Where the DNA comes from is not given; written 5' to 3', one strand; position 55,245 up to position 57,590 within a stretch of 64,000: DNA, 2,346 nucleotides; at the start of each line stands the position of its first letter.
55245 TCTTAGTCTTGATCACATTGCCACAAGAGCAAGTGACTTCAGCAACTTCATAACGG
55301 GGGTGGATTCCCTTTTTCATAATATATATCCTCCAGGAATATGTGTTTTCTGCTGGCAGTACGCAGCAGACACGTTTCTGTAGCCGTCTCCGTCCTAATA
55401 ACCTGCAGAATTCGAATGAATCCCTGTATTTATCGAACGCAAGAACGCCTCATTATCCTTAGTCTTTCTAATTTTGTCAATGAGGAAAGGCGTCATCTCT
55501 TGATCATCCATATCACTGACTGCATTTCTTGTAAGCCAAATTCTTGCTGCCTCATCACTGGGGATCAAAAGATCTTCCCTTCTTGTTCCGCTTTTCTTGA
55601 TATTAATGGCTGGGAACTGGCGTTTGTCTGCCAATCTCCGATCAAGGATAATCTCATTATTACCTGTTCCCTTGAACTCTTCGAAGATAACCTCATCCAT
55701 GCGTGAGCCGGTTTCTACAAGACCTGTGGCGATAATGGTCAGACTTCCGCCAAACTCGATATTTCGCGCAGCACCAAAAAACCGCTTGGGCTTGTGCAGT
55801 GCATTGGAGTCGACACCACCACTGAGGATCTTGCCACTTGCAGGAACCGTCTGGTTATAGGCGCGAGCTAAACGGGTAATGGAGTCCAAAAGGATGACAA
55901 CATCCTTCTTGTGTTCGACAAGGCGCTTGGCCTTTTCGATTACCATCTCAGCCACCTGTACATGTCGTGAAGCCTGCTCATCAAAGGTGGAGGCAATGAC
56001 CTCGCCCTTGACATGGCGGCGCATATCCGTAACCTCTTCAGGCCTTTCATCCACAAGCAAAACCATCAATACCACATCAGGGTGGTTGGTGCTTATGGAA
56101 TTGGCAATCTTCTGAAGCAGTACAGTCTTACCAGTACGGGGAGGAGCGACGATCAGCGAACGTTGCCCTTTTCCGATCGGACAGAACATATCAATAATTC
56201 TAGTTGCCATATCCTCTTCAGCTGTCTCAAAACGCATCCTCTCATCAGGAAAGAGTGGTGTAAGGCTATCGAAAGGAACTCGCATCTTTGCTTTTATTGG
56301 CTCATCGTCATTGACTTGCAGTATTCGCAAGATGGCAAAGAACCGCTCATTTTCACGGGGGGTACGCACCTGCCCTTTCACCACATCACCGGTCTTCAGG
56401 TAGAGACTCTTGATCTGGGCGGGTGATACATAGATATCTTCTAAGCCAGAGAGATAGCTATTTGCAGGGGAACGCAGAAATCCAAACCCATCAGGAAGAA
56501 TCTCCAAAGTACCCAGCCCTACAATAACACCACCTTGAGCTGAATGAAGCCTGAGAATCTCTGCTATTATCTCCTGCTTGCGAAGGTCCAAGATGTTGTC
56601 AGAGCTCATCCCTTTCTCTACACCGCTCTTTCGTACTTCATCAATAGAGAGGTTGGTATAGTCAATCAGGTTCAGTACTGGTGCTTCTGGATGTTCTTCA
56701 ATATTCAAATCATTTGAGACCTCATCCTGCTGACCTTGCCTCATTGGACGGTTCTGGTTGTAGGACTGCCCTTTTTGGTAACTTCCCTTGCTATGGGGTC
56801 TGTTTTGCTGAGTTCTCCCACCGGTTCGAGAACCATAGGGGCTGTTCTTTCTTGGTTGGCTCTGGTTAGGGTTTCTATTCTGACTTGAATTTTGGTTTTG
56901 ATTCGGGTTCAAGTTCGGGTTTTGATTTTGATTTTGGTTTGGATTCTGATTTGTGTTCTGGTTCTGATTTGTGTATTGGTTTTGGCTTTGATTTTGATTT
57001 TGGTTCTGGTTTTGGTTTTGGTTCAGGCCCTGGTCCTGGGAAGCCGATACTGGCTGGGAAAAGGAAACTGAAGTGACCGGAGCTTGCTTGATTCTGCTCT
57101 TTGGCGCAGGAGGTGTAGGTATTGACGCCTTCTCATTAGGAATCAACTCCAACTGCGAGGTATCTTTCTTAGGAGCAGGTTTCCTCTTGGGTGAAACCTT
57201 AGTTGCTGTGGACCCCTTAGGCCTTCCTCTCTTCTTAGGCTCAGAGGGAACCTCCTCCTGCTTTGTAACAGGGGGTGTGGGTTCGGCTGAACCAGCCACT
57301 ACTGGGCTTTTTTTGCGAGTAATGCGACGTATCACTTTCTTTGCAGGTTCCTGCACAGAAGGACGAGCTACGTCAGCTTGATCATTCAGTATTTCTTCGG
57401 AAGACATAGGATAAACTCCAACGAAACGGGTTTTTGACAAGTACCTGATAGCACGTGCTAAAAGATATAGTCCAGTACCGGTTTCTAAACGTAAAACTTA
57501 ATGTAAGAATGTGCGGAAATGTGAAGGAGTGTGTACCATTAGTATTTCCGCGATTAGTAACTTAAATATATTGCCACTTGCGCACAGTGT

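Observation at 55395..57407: Rho factor with an AT-hook-like RGRPKG and a 60-residue (NQ)n prion-like tract encoded by hexanucleotide repeats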

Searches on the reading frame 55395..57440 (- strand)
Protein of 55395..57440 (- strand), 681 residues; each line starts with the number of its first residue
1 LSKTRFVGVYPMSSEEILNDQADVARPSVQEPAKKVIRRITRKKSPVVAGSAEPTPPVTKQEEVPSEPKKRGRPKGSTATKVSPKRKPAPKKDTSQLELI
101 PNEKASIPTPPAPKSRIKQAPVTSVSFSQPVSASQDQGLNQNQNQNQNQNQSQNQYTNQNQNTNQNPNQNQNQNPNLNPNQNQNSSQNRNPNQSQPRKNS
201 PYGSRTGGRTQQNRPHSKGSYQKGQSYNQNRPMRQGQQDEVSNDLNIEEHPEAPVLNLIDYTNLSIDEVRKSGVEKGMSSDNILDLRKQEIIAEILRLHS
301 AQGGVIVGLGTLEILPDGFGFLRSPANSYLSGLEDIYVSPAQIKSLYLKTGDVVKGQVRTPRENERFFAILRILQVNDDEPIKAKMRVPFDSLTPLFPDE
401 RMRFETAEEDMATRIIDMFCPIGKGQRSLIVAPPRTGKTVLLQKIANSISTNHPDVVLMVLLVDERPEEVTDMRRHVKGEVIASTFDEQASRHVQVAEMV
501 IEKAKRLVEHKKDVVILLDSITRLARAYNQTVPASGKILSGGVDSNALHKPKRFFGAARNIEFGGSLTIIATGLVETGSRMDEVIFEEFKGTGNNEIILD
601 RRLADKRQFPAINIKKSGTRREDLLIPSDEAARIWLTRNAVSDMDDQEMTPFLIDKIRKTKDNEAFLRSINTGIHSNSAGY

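Call 4: search_protein_families(library=pfam, proteins=[window:55395-57440:-], max_evalue=0.01)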
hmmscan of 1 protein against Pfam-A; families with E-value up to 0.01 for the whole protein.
window:55395-57440:- (681 aa): 10 families
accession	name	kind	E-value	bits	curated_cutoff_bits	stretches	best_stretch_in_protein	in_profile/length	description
PF07497.18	Rho_RNA_bind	-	4.2e-28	97.4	27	1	310-381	3-72/73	Rho termination factor, RNA-binding domain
PF00006.31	ATP-synt_ab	-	8.7e-28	97.9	29.5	1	413-617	2-211/213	ATP synthase alpha/beta family, nucleotide-binding domain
PF13401.12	AAA_22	-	0.00038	21.2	27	1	429-524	9-96/130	AAA domain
PF01637.24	ATPase_2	-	0.0004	20.7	33.2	1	430-525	25-123/225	ATPase domain predominantly from Archaea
PF13481.12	AAA_25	-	0.0034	17.5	27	1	422-527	30-158/195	AAA domain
PF05729.18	NACHT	-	0.0044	17.3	26.7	1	437-530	12-99/167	NACHT domain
PF19568.5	Spore_III_AA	-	0.0053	16.3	27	1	411-468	130-188/306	Sporulation stage III, protein AA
PF00004.35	AAA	-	0.0057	17.5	21.2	0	429-528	2-73/131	ATPase family associated with various cellular activities (AAA)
PF08206.17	OB_RNB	-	0.0059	16.7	24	0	310-360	1-44/58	Ribonuclease B OB domain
PF07498.18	Rho_N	-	0.0074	16.7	24.9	0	263-304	4-43/43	Rho termination factor, N-terminal domain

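Call 5: search_protein_families(library=ncbifam, proteins=[window:55395-57440:-], max_evalue=0.01)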
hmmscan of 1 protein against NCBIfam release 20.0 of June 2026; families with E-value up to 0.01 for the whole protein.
window:55395-57440:- (681 aa): 29 families (the best 25 are shown)
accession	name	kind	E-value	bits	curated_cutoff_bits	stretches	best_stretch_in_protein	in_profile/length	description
TIGR00767.1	rho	equivalog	4.2e-198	658.3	509.45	1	261-671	6-414/415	transcription termination factor Rho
NF006886.1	PRK09376.1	equivalog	9e-193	640.7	315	1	261-669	6-412/413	transcription termination factor Rho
NF041509.1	paralog_Rho2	exception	1.2e-135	452.5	628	1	326-669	16-359/360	transcription termination factor Rho, short form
TIGR01026.1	fliI_yscN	subfamily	5.1e-26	91.4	379.5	1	400-649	139-389/440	FliI/YscN family ATPase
TIGR03496.1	FliI_clade1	equivalog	4.5e-25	88.3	619.1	1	381-647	95-363/414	flagellar protein export ATPase FliI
TIGR02546.1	III_secr_ATP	equivalog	4.7e-24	84.9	604.75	1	411-649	132-372/423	type III secretion system ATPase SctN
TIGR03498.1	FliI_clade3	equivalog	6e-24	84.5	587.45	1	398-647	114-366/418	flagellar protein export ATPase FliI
TIGR03497.1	FliI_clade2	equivalog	3.1e-21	75.8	629.8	1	377-661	91-374/413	flagellar protein export ATPase FliI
NF005391.0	PRK06936.1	equivalog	4.6e-18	65.3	657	1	410-649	147-388/439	type III secretion system ATPase SctN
NF005295.0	PRK06820.1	equivalog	7e-18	64.8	690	1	397-627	136-367/440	EscN/YscN/HrcN family type III secretion system ATPase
NF006012.0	PRK08149.1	equivalog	8.1e-18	64.5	594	1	409-646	136-377/431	type III secretion system ATPase SctN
NF005535.1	PRK07196.1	equivalog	2e-17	63.3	715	1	408-644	140-379/434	flagellar protein export ATPase FliI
NF006575.0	PRK09099.1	subfamily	4.7e-17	61.9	706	1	380-631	116-373/443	type III secretion system ATPase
NF005765.0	PRK07594.1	equivalog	6.7e-16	58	715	1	413-619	143-351/433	EscN/YscN/HrcN family type III secretion system ATPase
NF040574.1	T3SS_ATP_VscN2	exception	1.2e-13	50.7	750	1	412-622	133-341/420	type III secretion system ATPase VscN2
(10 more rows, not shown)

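Call 6: find_homologous_proteins(query=window:55395-57407:-, max_evalue=1e-10)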
Query window:55395-57407:- (670 aa): 8000 proteins with E <= 1e-10 among 8000 candidates; the best 120 are listed.
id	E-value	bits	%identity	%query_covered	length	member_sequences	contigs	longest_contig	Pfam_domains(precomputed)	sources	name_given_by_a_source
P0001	0.0e+0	1214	84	100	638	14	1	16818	PF07497.19,PF00006.32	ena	-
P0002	0.0e+0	1182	84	100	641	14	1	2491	PF07497.19,PF00006.32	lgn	-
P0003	0.0e+0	1152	79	100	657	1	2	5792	PF07497.19,PF00006.32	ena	-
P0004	0.0e+0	1148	81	100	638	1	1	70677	PF07497.19,PF00006.32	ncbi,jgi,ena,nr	ncbi:MAG: transcription termination factor Rho [Sphaerochaeta sp.]|nr:transcription termination fact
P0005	0.0e+0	1114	79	100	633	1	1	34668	PF07497.19,PF00006.32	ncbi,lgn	-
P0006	0.0e+0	1056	77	100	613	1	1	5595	PF07497.19,PF00006.32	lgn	-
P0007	2.3e-294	996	70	100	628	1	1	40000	PF07497.19,PF00006.32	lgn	-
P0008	2.2e-290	983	72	100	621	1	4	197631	PF07497.19,PF00006.32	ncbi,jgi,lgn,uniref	ncbi:MAG: transcription termination factor Rho [Sphaerochaeta sp.]|jgi:transcription termination fac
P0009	5.0e-290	982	89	69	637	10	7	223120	PF07497.19,PF00006.32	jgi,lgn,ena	jgi:transcription termination factor Rho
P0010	5.8e-290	982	71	100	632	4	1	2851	PF07497.19,PF00006.32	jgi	jgi:transcription termination factor Rho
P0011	6.1e-290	981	70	100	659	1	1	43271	PF07497.19,PF00006.32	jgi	jgi:transcription termination factor Rho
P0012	2.7e-289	979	88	70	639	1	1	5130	PF07497.19,PF00006.32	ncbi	-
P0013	5.2e-288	975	71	100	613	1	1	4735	PF07497.19,PF00006.32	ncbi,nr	ncbi:MAG: transcription termination factor Rho [Spirochaetia bacterium]|nr:transcription termination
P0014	5.5e-288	975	71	100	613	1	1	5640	PF07497.19,PF00006.32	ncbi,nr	ncbi:MAG: transcription termination factor Rho [Spirochaetia bacterium]|nr:transcription termination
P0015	7.0e-288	975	71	100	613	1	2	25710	PF07497.19,PF00006.32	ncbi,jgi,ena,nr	ncbi:MAG: transcription termination factor Rho [Sphaerochaeta sp.]|nr:transcription termination fact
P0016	4.0e-287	972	71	100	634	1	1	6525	PF07497.19,PF00006.32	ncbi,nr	ncbi:MAG: transcription termination factor Rho [Spirochaetia bacterium]|nr:transcription termination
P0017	1.1e-286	971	72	100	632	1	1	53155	PF07497.19,PF00006.32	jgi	jgi:transcription termination factor Rho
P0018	7.0e-286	968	71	100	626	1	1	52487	PF07497.19,PF00006.32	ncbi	-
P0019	1.1e-285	967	71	100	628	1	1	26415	PF07497.19,PF00006.32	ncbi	-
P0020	1.2e-285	967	70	100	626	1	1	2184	PF07497.19,PF00006.32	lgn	-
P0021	1.5e-285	967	71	100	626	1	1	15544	PF07497.19,PF00006.32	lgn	-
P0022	2.2e-285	966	70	100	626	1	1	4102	PF07497.19,PF00006.32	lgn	-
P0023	2.2e-285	966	70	100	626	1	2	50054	PF07497.19,PF00006.32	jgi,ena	-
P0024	2.8e-285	966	70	100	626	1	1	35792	PF07497.19,PF00006.32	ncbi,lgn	-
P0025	2.9e-285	966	70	100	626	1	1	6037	PF07497.19,PF00006.32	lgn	-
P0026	3.2e-285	966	70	100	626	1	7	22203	PF07497.19,PF00006.32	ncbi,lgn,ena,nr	ncbi:MAG: transcription termination factor Rho [Sphaerochaeta sp.]|nr:transcription termination fact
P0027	3.4e-285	966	70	100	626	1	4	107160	PF07497.19,PF00006.32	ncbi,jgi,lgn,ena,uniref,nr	ncbi:transcription termination factor Rho [Sphaerochaeta sp.]|jgi:transcription termination factor R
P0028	3.7e-285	966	70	100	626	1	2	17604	PF07497.19,PF00006.32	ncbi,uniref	ncbi:Transcription termination factor Rho [bioreactor metagenome]|uniref:Transcription termination f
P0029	3.9e-285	966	70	100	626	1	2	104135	PF07497.19,PF00006.32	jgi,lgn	-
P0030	4.0e-285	966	70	100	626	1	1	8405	PF07497.19,PF00006.32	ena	-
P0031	4.0e-285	966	70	100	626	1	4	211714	PF07497.19,PF00006.32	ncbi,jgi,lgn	ncbi:MAG: transcription termination factor Rho [Sphaerochaeta sp.]|jgi:transcription termination fac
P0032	4.5e-285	965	70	100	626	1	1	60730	PF07497.19,PF00006.32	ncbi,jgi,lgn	jgi:transcription termination factor Rho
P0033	4.5e-285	965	70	100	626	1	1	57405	PF07497.19,PF00006.32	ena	-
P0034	4.7e-285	965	70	100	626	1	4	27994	PF07497.19,PF00006.32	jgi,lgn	-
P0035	5.1e-285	965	70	100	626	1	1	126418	PF07497.19,PF00006.32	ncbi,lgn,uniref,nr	ncbi:MAG: transcription termination factor Rho [Sphaerochaeta associata]|uniref:transcription termin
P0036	5.2e-285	965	71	100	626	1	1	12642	PF07497.19,PF00006.32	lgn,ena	-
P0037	5.7e-285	965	69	100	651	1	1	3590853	PF07497.19,PF00006.32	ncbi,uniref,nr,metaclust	ncbi:transcription termination factor Rho [Sphaerochaeta pleomorpha str. Grapes]|uniref:Transcriptio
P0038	8.4e-285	964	70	100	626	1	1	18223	PF07497.19,PF00006.32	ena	-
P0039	8.8e-285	964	70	100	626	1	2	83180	PF07497.19,PF00006.32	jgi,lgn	jgi:transcription termination factor Rho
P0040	9.2e-285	964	70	100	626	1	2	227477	PF07497.19,PF00006.32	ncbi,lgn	-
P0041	9.5e-285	964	70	100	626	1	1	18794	PF07497.19,PF00006.32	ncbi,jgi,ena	ncbi:MAG: transcription termination factor Rho [Sphaerochaeta sp.]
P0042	1.0e-284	964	70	100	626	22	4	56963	PF07497.19,PF00006.32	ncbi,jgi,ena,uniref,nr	ncbi:MAG: transcription termination factor Rho [Sphaerochaeta sp.]|jgi:transcription termination fac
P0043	1.0e-284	964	71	100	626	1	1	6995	PF07497.19,PF00006.32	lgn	-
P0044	1.1e-284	964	70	100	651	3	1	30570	PF07497.19,PF00006.32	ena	-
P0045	1.2e-284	964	70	100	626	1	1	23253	PF07497.19,PF00006.32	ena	-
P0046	1.3e-284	964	70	100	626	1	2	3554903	PF07497.19,PF00006.32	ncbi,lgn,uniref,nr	ncbi:transcription termination factor Rho [Sphaerochaeta associata]|uniref:Transcription termination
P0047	1.7e-284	963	71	100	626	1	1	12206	PF07497.19,PF00006.32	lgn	-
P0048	2.0e-284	963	71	100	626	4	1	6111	PF07497.19,PF00006.32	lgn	-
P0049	2.9e-284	963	70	100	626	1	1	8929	PF07497.19,PF00006.32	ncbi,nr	ncbi:MAG: transcription termination factor Rho [Spirochaetota bacterium]|nr:transcription terminatio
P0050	9.0e-284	961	70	100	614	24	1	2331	PF07497.19,PF00006.32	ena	-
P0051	1.0e-283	961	87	72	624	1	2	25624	PF07497.19,PF00006.32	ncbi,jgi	-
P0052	1.3e-283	961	87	72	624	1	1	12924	PF07497.19,PF00006.32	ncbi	-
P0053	2.0e-283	960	70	100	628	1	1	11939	PF07497.19,PF00006.32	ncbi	-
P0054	2.6e-283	960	69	100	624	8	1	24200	PF07497.19,PF00006.32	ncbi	-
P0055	3.0e-283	959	70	100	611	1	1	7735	PF07497.19,PF07498.19,PF00006.32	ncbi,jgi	-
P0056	3.5e-283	959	71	100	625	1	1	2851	PF07497.19,PF00006.32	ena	-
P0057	3.9e-283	959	70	100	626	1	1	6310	PF07497.19,PF00006.32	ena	-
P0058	4.1e-283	959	70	100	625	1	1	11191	PF07497.19,PF00006.32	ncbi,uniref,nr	ncbi:MAG: transcription termination factor Rho [Sphaerochaeta associata]|uniref:transcription termin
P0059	1.9e-282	957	69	100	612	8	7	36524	PF07497.19,PF00006.32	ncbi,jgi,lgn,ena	jgi:transcription termination factor Rho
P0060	2.2e-282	957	70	100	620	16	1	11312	PF07497.19,PF00006.32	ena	-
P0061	3.2e-282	956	69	100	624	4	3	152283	PF07497.19,PF00006.32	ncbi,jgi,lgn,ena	-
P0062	4.0e-281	952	69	100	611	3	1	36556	PF07497.19,PF00006.32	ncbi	-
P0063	8.5e-275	931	69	100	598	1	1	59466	PF07497.19,PF00006.32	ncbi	-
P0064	2.6e-273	927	68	100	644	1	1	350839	PF07497.19,PF00006.32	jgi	jgi:transcription termination factor Rho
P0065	4.7e-273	926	69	100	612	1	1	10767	PF07497.19,PF00006.32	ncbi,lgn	ncbi:MAG: transcription termination factor Rho [Sphaerochaetaceae bacterium]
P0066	4.3e-272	922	87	71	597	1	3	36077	PF07497.19,PF00006.32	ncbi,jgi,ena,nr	ncbi:MAG: transcription termination factor Rho [Sphaerochaeta sp.]|nr:transcription termination fact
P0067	3.5e-271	920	70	100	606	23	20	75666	PF07497.19,PF00006.32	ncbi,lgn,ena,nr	ncbi:MAG TPA: transcription termination factor Rho [Sphaerochaeta sp.]|nr:transcription termination 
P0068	4.5e-270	916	82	77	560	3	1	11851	PF07497.19,PF00006.32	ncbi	-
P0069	1.8e-269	914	82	77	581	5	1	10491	PF07497.19,PF00006.32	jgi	jgi:transcription termination factor Rho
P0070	4.0e-269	913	68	100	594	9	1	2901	PF07497.19,PF00006.32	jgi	-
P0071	4.8e-268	909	68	100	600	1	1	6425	PF07497.19,PF00006.32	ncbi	-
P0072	4.7e-256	870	82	71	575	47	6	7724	PF07497.19,PF00006.32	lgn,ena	-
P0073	1.2e-255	868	83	71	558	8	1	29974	PF07497.19,PF00006.32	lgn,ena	-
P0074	8.8e-249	846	77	77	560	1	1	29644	PF07497.19,PF00006.32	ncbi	-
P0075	8.8e-249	846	77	77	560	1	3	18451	PF07497.19,PF00006.32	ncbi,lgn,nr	ncbi:MAG TPA: transcription termination factor Rho [Sphaerochaeta sp.]|nr:transcription termination 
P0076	2.0e-248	844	85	66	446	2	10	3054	PF07497.19,PF00006.32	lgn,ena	-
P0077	5.0e-242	823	82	66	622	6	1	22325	PF07497.19,PF00006.32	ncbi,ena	ncbi:MAG: transcription termination factor Rho [Sphaerochaetaceae bacterium]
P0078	5.5e-241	820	82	66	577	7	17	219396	PF07497.19,PF00006.32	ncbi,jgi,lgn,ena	ncbi:MAG: transcription termination factor Rho [Sphaerochaetaceae bacterium]|jgi:transcription termi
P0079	1.4e-235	802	80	69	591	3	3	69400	PF07497.19,PF00006.32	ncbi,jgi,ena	ncbi:MAG: transcription termination factor Rho [Sphaerochaetaceae bacterium]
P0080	1.1e-233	796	81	66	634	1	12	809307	PF07497.19,PF00006.32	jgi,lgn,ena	-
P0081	7.2e-232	790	80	66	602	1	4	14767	PF07497.19,PF00006.32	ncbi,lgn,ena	-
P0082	9.1e-232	789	80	66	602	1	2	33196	PF07497.19,PF00006.32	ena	-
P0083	1.8e-231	788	66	85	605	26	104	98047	PF07497.19,PF00006.32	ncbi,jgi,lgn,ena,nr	ncbi:MAG: transcription termination factor Rho [Sphaerochaetaceae bacterium]|jgi:transcription termi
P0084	5.7e-231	787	80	66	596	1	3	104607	PF07497.19,PF00006.32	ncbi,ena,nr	ncbi:MAG: transcription termination factor Rho [Sphaerochaetaceae bacterium]|nr:transcription termin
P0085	1.7e-224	765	73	70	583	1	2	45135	PF07497.19,PF00006.32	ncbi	-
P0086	1.5e-220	752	-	-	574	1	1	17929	PF07497.19,PF07498.19,PF00006.32,PF05729.19,PF00004.36,PF13401.13,PF01637.25,PF13481.13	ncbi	-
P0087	1.7e-218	746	81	62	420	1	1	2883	PF07497.19,PF00006.32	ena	-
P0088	1.4e-212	726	72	68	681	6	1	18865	PF07497.19,PF07498.19,PF00006.32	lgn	-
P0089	5.9e-212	724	85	58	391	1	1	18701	PF07497.19,PF00006.32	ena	-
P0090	1.3e-209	716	57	96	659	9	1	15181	PF07497.19,PF07498.19,PF00006.32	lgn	-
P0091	2.1e-209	715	75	64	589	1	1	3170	PF07497.19,PF00006.32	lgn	-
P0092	1.5e-208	713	72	64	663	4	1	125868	PF07497.19,PF00006.32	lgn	-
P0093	3.8e-208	711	85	56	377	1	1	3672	PF07497.19,PF00006.32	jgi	jgi:transcription termination factor Rho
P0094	1.4e-207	709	69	68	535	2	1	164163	PF07497.19,PF00006.32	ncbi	ncbi:MAG: transcription termination factor Rho [Sphaerochaetaceae bacterium]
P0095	3.0e-207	708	62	84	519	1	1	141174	PF07497.19,PF00006.32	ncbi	-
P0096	4.6e-206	704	73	63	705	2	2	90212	PF07497.19,PF00006.32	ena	-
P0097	6.6e-206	704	71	64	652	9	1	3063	PF07497.19,PF00006.32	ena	-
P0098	7.3e-206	704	72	67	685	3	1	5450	PF07497.19,PF07498.19,PF00006.32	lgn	-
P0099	1.1e-205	703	71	64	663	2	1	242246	PF07497.19,PF00006.32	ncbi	ncbi:MAG: transcription termination factor Rho [Pleomorphochaeta sp.]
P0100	2.0e-205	702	66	74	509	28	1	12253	PF07497.19,PF07498.19,PF00006.32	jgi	jgi:transcription termination factor Rho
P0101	4.1e-205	701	72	65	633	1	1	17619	PF07497.19,PF07498.19,PF00006.32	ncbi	-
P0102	4.6e-205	701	72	64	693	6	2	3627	PF07497.19,PF00006.32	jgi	jgi:transcription termination factor Rho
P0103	6.0e-205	701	60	81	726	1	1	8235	PF07497.19,PF07498.19,PF00006.32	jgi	-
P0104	7.8e-205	700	65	74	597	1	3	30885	PF07497.19,PF07498.19,PF00006.32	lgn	-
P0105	1.2e-204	700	72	67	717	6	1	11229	PF07497.19,PF07498.19,PF00006.32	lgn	-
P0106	1.4e-204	699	72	64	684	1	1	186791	PF07497.19,PF00006.32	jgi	jgi:transcription termination factor Rho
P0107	1.6e-204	699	65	76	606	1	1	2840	PF07497.19,PF07498.19,PF00006.32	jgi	jgi:transcription termination factor Rho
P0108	1.6e-204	699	65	76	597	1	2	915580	PF07497.19,PF07498.19,PF00006.32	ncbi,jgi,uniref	ncbi:transcription termination factor Rho [Pleomorphochaeta sp. DL1XJH-081]|jgi:transcription termin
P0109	1.7e-204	699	65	76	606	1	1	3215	PF07497.19,PF07498.19,PF00006.32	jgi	jgi:transcription termination factor Rho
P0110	7.3e-204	697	72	64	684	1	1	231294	PF07497.19,PF00006.32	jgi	jgi:transcription termination factor Rho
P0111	9.3e-204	697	71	65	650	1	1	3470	PF07497.19,PF00006.32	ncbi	-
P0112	1.1e-203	697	71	65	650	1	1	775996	PF07497.19,PF00006.32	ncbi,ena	-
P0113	2.0e-203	696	72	64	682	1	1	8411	PF07497.19,PF00006.32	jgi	jgi:transcription termination factor Rho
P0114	5.1e-203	694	66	71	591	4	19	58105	PF07497.19,PF07498.19,PF00006.32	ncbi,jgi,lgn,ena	jgi:transcription termination factor Rho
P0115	5.5e-203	694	61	79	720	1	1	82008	PF07497.19,PF07498.19,PF00006.32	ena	-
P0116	1.1e-202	693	64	75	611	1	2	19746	PF07497.19,PF07498.19,PF00006.32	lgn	-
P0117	4.2e-202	691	70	64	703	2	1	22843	PF07497.19,PF00006.32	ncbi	-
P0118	4.5e-202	691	59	82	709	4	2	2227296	PF07497.19,PF00006.32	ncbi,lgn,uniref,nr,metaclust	ncbi:transcription termination factor Rho [Parasphaerochaeta coccoides DSM 17374]|uniref:Transcripti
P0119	3.1e-201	688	71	64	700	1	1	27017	PF07497.19,PF00006.32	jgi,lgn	jgi:transcription termination factor Rho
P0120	5.1e-201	688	88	52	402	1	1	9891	PF07497.19,PF00006.32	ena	-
